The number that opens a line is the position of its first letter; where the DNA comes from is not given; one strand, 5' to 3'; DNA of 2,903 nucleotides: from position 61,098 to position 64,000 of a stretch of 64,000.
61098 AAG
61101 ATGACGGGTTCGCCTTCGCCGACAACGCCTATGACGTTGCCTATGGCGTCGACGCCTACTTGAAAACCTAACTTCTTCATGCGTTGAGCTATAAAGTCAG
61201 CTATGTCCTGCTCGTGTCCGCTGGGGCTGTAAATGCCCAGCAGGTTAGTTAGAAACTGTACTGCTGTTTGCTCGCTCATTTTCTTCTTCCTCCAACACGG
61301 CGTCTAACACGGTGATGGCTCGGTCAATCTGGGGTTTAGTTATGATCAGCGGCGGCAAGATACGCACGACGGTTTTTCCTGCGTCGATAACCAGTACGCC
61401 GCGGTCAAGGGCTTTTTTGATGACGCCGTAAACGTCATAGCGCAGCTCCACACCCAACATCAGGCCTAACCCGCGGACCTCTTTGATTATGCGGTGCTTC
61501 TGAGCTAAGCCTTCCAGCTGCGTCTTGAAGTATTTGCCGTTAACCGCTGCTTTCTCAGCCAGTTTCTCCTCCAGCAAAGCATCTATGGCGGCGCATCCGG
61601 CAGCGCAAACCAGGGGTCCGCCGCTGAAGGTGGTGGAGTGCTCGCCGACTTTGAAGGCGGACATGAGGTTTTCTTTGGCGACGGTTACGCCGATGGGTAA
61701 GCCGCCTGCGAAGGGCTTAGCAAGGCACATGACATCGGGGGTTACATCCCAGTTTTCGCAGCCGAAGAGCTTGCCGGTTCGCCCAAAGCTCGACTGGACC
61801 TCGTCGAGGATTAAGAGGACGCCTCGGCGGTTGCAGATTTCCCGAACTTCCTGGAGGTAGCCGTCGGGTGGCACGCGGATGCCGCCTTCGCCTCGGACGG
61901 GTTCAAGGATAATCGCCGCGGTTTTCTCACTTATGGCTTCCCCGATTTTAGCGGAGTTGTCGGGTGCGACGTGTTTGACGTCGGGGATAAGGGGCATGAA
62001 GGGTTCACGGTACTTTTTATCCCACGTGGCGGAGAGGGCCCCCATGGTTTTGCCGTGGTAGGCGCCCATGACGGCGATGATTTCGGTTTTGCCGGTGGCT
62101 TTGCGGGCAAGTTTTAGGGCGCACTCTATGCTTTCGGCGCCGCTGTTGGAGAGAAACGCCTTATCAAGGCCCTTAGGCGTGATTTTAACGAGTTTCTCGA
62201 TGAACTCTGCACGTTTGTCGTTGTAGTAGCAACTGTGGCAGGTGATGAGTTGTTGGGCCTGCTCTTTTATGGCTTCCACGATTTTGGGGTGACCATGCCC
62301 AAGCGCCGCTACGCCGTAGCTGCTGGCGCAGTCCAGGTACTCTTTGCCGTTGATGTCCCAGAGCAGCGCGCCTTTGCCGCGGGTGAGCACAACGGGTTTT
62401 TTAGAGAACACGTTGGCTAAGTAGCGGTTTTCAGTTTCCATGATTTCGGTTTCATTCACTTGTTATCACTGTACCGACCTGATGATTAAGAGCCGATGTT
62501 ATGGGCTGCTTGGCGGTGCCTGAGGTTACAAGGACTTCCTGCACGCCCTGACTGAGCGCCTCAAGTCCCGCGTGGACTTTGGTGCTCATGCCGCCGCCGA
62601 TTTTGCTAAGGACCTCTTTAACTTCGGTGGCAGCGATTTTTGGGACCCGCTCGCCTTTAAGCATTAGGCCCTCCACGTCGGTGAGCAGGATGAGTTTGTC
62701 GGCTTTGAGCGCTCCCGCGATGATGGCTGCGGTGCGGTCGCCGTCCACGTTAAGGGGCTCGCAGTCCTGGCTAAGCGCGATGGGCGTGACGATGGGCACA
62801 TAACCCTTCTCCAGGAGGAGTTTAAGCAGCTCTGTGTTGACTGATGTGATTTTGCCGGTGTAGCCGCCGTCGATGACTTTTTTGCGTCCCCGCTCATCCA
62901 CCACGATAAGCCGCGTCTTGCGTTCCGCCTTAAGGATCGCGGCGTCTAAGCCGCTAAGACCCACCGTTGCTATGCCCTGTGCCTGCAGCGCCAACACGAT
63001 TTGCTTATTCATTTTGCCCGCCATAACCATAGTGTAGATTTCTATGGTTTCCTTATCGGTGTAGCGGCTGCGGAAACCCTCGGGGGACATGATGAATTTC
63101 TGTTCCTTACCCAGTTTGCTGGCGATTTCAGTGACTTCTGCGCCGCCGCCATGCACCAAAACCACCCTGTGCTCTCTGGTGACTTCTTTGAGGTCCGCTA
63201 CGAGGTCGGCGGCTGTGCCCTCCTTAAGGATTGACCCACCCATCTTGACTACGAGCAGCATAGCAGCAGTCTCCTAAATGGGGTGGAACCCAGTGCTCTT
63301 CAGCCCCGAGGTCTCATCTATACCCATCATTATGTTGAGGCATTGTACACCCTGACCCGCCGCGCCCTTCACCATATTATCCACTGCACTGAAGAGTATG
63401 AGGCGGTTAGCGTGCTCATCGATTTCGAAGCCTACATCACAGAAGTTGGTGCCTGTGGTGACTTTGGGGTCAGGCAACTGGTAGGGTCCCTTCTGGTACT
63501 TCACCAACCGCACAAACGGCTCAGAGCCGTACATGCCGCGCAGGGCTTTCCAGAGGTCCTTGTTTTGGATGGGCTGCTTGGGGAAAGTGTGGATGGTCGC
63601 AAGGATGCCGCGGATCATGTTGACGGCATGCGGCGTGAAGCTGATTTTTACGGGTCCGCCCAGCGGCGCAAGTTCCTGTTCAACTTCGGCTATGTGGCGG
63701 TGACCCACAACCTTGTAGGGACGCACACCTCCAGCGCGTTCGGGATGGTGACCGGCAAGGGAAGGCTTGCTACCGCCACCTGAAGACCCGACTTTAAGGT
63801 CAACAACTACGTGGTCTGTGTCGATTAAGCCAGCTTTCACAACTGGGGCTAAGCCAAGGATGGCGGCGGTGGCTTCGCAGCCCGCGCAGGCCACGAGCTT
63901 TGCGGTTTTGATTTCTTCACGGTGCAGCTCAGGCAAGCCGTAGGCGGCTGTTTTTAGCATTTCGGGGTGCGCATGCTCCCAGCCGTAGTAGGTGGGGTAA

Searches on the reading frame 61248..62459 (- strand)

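Call 11: search_protein_families(library=pfam, proteins=[window:61248-62459:-], max_evalue=0.001)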
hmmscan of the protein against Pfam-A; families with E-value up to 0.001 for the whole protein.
window:61248-62459:- (404 aa): 1 family
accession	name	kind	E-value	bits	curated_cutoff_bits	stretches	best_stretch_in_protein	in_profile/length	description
PF00202.27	Aminotran_3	-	1.4e-121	406.4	30.5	1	21-388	9-402/403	Aminotransferase class-III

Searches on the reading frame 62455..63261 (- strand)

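Call 11: search_protein_families(library=pfam, proteins=[window:62455-63261:-], max_evalue=0.001)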
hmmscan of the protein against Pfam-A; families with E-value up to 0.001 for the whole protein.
window:62455-63261:- (269 aa): 1 family
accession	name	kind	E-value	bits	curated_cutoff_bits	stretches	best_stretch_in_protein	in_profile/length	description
PF00696.33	AA_kinase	-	4.1e-47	161.3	24.9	1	1-247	1-234/234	Amino acid kinase family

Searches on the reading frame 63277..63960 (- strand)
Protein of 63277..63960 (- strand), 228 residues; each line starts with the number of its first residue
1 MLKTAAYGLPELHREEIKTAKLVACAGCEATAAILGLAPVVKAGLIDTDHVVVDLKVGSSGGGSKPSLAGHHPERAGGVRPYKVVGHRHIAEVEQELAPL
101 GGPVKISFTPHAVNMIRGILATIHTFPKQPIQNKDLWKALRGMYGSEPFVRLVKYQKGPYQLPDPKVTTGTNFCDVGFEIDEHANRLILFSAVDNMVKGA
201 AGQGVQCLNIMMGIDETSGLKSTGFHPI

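Call 11: search_protein_families(library=pfam, proteins=[window:63277-63960:-], max_evalue=0.001)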
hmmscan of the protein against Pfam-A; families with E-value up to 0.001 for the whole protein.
window:63277-63960:- (228 aa): 2 families
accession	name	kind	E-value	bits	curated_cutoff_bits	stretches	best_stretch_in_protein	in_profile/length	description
PF22698.1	Semialdhyde_dhC_1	-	4.9e-52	176.6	27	1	28-195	1-165/165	Semialdehyde dehydrogenase, dimerisation domain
PF02774.23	Semialdhyde_dhC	-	3.8e-17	63.5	26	1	37-198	1-184/184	Semialdehyde dehydrogenase, dimerisation domain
